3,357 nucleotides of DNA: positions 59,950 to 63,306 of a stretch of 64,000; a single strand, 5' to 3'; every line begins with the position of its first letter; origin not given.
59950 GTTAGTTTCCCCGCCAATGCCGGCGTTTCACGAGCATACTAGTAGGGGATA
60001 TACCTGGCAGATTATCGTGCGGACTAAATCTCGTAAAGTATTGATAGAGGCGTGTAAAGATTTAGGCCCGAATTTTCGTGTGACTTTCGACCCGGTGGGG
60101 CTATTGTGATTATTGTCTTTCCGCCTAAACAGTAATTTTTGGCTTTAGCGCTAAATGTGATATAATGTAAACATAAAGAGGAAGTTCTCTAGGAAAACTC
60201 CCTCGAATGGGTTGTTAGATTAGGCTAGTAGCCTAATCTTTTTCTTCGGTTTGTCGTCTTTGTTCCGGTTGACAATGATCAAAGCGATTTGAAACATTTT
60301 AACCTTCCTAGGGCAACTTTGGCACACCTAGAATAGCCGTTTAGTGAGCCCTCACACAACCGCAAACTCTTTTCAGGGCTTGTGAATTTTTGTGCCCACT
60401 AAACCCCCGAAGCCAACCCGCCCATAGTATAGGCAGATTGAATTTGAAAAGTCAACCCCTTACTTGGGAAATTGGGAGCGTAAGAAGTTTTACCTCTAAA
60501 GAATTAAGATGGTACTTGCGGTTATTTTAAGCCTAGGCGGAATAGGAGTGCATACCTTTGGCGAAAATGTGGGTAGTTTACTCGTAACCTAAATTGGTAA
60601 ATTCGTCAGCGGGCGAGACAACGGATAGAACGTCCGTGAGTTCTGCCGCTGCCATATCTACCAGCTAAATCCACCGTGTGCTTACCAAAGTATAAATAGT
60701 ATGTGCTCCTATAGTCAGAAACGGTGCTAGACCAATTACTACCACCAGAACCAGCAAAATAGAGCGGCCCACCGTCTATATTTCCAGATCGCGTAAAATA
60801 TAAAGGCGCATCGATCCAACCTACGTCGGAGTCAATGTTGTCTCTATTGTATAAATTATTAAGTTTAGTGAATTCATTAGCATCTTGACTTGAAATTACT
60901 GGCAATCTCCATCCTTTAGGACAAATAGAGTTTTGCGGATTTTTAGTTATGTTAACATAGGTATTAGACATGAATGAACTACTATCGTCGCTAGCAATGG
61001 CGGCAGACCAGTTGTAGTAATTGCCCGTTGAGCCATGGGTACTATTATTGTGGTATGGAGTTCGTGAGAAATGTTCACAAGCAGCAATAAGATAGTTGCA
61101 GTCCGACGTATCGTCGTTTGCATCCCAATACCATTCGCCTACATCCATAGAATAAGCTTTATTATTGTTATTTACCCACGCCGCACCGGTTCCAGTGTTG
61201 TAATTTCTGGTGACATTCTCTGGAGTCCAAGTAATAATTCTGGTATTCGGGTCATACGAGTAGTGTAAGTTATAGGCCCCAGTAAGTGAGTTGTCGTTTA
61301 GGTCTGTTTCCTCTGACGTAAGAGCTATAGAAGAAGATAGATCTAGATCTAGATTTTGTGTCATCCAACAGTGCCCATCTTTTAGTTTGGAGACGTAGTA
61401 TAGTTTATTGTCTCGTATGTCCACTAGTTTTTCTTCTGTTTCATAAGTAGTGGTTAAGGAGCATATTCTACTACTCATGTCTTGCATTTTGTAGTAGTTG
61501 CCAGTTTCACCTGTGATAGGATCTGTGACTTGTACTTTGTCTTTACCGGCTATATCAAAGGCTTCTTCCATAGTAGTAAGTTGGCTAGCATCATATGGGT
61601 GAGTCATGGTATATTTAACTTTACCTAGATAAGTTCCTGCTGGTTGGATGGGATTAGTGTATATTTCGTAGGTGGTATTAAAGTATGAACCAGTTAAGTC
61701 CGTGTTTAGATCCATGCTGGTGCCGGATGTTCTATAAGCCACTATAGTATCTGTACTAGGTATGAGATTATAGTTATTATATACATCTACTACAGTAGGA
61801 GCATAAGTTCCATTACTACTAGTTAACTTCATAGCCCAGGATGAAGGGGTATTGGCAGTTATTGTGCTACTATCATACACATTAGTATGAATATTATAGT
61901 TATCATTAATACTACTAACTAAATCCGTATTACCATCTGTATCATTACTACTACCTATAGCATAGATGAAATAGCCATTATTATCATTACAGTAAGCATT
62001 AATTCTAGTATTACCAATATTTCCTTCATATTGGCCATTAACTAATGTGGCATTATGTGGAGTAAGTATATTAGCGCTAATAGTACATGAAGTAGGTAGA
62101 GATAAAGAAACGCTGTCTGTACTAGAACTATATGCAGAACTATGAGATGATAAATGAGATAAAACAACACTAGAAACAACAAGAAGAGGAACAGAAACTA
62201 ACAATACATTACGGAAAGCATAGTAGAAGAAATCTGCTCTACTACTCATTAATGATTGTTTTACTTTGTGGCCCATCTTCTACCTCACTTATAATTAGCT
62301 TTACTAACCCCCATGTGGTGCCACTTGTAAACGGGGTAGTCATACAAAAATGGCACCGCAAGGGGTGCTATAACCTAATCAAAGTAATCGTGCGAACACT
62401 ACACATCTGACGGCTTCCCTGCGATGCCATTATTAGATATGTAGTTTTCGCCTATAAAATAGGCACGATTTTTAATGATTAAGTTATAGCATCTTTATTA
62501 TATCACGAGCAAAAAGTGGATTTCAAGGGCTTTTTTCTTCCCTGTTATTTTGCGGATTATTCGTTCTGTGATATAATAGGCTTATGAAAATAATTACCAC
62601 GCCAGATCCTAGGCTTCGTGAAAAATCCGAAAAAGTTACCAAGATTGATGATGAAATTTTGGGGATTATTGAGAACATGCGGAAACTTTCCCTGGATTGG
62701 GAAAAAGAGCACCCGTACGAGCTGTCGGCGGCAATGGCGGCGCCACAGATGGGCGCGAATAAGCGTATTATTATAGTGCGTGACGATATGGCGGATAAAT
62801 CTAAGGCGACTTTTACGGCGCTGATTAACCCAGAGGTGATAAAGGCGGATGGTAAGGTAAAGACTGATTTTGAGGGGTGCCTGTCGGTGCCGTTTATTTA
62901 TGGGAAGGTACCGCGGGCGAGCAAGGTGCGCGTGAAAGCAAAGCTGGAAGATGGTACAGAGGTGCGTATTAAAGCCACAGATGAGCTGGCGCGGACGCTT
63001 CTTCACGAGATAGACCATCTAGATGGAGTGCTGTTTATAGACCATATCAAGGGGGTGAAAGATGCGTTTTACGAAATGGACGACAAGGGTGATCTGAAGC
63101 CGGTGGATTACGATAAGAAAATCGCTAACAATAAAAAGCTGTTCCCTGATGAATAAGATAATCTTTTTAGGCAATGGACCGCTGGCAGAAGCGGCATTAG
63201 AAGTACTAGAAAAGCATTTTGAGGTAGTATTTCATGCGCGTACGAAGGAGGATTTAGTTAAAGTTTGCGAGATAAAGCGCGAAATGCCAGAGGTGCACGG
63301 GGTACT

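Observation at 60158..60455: Type I toxin-antitoxin-like module B, inverted homolog with compensatory changes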

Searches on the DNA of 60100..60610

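Call 10: search_rna_families(source=window, start=60100, end=60610, threshold=evalue, max_evalue=10, show_alignments=3)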
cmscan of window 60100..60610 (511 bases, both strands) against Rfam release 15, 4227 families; matches with E-value up to 10: 5.
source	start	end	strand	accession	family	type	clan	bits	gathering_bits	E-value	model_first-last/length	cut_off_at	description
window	60158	60241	-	RF00238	ctRNA_pND324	Gene; antisense;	-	23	45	0.54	1-86/86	no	ctRNA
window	60163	60294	+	RF01776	RatA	Gene; antitoxin;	-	21.4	49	3.1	1-91/91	no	RNA anti-toxin A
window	60476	60497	-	RF01101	TLS-PK6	Cis-reg;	-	16.3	44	1.4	1-40/40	no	Pseudoknot of tRNA-like structure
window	60369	60445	-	RF02248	Six3os1_3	Gene; lncRNA;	-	15.6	40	0.12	1-75/75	no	Six3os1 conserved region 3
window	60485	60517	+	RF02214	mir-56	Gene; miRNA;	-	15.6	80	3.5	16-48/65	no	mir-56 microRNA precursor family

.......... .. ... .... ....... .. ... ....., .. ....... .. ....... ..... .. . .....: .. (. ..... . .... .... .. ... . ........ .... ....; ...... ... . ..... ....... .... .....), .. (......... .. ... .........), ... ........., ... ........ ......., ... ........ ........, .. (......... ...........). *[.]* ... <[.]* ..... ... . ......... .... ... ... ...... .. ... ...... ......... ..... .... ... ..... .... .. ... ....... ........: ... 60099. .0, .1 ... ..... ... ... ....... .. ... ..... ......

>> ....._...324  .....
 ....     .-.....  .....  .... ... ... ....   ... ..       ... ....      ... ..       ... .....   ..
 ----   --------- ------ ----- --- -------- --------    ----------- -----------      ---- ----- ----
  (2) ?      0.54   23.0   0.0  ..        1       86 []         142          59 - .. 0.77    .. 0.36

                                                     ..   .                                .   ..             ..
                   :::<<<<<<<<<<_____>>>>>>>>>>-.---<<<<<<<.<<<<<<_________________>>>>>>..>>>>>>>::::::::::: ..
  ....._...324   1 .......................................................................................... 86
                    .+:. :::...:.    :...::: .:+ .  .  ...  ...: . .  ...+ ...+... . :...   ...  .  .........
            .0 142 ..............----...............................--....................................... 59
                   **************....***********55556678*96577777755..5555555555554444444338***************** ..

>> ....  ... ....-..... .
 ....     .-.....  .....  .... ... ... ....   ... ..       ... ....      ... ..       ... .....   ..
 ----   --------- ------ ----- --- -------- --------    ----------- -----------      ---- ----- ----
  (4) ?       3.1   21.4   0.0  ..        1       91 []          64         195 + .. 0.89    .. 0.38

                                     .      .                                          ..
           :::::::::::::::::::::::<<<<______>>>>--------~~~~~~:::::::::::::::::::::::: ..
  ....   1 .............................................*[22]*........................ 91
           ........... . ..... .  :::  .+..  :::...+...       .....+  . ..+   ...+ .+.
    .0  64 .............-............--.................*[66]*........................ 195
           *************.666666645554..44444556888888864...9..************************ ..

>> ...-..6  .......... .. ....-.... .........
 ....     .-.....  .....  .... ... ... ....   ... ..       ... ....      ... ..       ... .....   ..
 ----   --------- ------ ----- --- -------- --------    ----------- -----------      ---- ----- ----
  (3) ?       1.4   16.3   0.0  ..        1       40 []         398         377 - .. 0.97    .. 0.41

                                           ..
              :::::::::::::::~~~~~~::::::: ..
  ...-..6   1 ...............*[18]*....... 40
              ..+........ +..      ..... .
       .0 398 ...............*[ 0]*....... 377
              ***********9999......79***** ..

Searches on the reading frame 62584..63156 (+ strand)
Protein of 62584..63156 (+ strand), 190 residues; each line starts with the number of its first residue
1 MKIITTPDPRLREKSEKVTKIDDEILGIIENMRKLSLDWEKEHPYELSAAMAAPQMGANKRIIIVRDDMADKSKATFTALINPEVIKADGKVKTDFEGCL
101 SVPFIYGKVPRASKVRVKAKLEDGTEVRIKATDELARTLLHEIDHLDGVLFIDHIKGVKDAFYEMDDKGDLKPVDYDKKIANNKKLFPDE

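Call 18: find_encoding_contigs(protein=window:62584-63156:+, flank=10000, max_places=8)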
Protein window:62584-63156:+ (190 aa): 19 contigs read that carry it; 8 places shown.
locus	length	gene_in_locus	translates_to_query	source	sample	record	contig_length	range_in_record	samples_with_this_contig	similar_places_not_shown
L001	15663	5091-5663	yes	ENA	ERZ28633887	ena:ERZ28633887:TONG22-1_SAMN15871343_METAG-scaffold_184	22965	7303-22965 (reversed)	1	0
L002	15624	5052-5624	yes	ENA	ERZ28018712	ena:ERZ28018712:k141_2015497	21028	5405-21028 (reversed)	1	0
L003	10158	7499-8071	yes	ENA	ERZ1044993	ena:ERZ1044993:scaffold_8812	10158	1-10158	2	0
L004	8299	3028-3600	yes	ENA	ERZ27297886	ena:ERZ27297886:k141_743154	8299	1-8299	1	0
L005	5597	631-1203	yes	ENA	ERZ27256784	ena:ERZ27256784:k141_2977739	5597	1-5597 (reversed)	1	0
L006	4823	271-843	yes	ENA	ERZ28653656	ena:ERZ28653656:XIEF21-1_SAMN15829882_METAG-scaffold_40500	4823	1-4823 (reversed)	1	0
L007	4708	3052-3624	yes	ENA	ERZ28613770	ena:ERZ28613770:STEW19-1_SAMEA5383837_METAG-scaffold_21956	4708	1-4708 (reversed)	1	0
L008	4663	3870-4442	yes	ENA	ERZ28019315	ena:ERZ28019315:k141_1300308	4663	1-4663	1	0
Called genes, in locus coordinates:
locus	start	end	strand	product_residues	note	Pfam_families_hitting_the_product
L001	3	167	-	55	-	?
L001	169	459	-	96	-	-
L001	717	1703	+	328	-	-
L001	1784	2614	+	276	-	PF18319:Zn_ribbon_PriA, PF00271:Helicase_C (weak), PF18074:PriA_C (weak)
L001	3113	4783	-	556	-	-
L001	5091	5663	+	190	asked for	PF01327:Pep_deformylase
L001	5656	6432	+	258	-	PF00551:Formyl_trans_N, PF02911:Formyl_trans_C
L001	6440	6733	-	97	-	PF18908:DUF5663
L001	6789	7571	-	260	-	-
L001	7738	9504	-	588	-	PF02421:FeoB_N (faint), PF04760:IF2_N, PF00009:GTP_EFTU, PF01926:MMR_HSR1, PF22042:EF-G_D2, PF11987:IF-2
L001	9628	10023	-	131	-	-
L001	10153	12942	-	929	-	-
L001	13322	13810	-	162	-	PF06695:Sm_multidrug_ex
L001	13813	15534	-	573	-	PF00501:AMP-binding, PF13193:AMP-binding_C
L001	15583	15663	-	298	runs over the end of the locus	-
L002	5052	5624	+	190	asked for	PF01327:Pep_deformylase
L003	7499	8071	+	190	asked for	PF01327:Pep_deformylase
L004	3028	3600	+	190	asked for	PF01327:Pep_deformylase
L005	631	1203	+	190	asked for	PF01327:Pep_deformylase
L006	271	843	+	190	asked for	PF01327:Pep_deformylase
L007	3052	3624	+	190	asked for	PF01327:Pep_deformylase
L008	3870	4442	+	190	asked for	PF01327:Pep_deformylase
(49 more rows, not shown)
